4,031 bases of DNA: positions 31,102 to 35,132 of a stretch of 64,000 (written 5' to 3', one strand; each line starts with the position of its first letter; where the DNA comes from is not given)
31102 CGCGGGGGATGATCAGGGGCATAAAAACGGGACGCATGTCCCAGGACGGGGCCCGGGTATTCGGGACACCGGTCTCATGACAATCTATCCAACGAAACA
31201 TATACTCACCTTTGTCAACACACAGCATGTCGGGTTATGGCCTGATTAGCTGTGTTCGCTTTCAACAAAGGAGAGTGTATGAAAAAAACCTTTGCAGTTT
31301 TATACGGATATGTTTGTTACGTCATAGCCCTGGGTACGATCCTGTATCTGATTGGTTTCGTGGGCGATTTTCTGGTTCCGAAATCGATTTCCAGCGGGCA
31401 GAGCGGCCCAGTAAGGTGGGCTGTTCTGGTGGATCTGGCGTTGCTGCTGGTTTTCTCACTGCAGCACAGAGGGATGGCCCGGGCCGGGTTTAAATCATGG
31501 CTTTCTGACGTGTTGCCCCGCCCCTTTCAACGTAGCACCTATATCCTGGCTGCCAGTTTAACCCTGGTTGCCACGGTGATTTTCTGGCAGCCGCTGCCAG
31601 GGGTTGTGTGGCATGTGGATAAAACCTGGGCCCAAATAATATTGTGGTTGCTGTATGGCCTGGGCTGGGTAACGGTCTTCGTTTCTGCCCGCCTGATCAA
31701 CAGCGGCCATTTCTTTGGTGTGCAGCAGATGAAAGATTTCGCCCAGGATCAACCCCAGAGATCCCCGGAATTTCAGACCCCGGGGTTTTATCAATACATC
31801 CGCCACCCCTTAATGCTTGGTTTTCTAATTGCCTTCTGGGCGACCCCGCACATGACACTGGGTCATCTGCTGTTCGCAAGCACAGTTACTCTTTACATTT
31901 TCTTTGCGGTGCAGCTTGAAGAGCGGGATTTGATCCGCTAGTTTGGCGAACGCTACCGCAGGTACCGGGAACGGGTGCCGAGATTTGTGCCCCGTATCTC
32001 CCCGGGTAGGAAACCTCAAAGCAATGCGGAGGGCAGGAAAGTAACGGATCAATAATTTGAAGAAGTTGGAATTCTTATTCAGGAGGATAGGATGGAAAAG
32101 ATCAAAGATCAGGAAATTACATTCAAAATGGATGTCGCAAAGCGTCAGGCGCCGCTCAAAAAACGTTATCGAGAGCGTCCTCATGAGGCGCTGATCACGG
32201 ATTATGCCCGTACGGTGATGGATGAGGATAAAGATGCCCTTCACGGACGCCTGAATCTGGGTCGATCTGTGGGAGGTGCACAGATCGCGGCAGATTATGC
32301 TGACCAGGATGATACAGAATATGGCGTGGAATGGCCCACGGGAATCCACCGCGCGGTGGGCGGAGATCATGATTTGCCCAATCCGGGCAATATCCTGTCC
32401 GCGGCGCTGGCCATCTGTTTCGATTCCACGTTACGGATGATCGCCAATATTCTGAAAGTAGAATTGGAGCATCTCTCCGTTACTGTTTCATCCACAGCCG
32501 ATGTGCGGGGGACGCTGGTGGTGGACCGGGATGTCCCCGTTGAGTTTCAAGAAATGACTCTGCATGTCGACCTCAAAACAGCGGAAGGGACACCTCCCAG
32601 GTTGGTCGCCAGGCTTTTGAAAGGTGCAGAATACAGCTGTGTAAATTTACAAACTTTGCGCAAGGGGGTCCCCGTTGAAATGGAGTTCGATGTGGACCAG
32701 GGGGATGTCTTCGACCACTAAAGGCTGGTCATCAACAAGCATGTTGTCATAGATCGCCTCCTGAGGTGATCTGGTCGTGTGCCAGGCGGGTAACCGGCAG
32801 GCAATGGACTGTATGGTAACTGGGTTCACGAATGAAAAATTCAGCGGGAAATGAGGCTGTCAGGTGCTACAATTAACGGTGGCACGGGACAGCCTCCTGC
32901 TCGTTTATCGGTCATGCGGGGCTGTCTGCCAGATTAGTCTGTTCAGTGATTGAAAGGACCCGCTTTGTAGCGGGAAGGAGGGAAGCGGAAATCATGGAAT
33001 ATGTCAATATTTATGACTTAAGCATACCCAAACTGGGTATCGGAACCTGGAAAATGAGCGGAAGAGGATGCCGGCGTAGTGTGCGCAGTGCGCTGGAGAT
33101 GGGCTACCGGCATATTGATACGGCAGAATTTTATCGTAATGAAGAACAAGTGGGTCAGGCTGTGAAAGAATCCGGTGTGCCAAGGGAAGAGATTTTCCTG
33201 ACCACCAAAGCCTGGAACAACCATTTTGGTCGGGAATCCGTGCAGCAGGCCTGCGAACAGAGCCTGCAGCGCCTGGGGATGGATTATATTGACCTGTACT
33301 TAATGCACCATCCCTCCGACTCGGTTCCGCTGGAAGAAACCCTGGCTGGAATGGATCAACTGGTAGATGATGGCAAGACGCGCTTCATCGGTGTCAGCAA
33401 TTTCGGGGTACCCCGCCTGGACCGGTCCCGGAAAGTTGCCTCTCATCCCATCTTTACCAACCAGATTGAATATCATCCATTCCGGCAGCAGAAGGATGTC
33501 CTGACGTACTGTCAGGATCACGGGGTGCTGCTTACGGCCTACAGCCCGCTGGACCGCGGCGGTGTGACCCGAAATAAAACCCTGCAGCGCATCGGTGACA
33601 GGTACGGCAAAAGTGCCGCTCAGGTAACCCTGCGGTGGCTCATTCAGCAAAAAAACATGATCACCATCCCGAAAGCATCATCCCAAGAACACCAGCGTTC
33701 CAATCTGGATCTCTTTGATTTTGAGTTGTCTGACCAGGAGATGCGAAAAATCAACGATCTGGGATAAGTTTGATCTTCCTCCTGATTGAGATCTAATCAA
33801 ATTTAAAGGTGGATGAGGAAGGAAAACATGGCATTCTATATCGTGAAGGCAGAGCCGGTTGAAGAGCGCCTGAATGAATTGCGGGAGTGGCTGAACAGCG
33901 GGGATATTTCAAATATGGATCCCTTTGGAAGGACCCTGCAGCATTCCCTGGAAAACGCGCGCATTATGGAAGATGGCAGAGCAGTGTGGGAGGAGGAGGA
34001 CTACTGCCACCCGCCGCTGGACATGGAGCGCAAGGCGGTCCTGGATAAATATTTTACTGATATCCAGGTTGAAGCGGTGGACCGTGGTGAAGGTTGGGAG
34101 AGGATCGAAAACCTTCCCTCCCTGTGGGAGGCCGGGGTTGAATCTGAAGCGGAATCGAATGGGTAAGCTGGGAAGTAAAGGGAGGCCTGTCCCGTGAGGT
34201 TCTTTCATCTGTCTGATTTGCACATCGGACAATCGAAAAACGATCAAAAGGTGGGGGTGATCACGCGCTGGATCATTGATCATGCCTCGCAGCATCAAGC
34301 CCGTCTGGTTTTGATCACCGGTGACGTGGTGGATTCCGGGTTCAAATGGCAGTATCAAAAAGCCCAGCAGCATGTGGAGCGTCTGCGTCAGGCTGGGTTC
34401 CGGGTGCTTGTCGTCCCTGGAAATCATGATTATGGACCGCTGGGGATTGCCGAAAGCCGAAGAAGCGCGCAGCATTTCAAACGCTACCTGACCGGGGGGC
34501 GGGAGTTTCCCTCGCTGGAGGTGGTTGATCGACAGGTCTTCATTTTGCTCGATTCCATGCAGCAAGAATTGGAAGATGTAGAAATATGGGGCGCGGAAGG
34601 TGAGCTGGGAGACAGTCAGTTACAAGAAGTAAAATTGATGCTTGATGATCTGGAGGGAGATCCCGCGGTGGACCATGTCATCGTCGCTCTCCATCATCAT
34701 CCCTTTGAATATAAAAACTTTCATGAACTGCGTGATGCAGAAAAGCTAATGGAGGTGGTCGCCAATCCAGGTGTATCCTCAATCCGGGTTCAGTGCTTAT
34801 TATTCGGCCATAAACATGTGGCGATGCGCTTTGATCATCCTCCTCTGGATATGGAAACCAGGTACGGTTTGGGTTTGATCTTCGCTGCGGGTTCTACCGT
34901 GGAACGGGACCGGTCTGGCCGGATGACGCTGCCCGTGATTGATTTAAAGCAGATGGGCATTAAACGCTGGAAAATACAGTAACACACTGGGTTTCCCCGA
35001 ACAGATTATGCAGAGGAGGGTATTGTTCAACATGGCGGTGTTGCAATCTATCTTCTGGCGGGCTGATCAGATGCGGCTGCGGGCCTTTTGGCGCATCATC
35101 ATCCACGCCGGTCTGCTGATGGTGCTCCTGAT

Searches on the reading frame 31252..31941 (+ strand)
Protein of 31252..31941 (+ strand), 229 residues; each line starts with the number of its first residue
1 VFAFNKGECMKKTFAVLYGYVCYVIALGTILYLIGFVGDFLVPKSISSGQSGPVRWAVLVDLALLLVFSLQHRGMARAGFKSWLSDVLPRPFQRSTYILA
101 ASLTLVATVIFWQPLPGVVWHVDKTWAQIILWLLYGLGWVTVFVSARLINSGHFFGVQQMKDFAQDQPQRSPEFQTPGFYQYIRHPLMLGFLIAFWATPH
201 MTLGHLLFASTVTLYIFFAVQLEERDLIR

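Call 41: search_protein_families(library=pfam, proteins=[window:31252-31941:+], max_evalue=0.001)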
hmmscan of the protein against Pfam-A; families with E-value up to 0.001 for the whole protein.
window:31252-31941:+ (229 aa): 2 families
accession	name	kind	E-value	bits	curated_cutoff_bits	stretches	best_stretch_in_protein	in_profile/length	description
PF07298.16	NnrU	-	3.9e-06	27.1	24.7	1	63-211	4-130/188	NnrU protein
PF04191.18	PEMT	-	0.00098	20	25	1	153-224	25-95/105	Phospholipid methyltransferase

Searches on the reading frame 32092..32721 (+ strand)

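Call 41: search_protein_families(library=pfam, proteins=[window:32092-32721:+], max_evalue=0.001)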
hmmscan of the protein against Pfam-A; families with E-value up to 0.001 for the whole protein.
window:32092-32721:+ (209 aa): 1 family
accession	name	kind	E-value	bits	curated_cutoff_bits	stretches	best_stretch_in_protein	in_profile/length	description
PF02566.24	OsmC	-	9.7e-16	58.5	27.5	1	91-198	1-100/100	OsmC-like protein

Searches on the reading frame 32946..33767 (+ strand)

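Call 41: search_protein_families(library=pfam, proteins=[window:32946-33767:+], max_evalue=0.001)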
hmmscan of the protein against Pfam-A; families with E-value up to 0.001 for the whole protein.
window:32946-33767:+ (273 aa): 1 family
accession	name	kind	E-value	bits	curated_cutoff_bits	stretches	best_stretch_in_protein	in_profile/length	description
PF00248.27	Aldo_ket_red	-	2.8e-64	217.4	24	1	29-271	1-288/291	Aldo/keto reductase family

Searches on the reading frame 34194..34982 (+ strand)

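Call 41: search_protein_families(library=pfam, proteins=[window:34194-34982:+], max_evalue=0.001)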
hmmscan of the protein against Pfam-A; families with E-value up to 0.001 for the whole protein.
window:34194-34982:+ (262 aa): 2 families
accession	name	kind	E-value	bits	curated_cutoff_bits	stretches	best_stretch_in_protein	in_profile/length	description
PF00149.33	Metallophos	-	2.6e-16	61.1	21.5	1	1-209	1-190/191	Calcineurin-like phosphoesterase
PF12850.12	Metallophos_2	-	2.1e-09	38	27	1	1-251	1-151/154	Calcineurin-like phosphoesterase superfamily domain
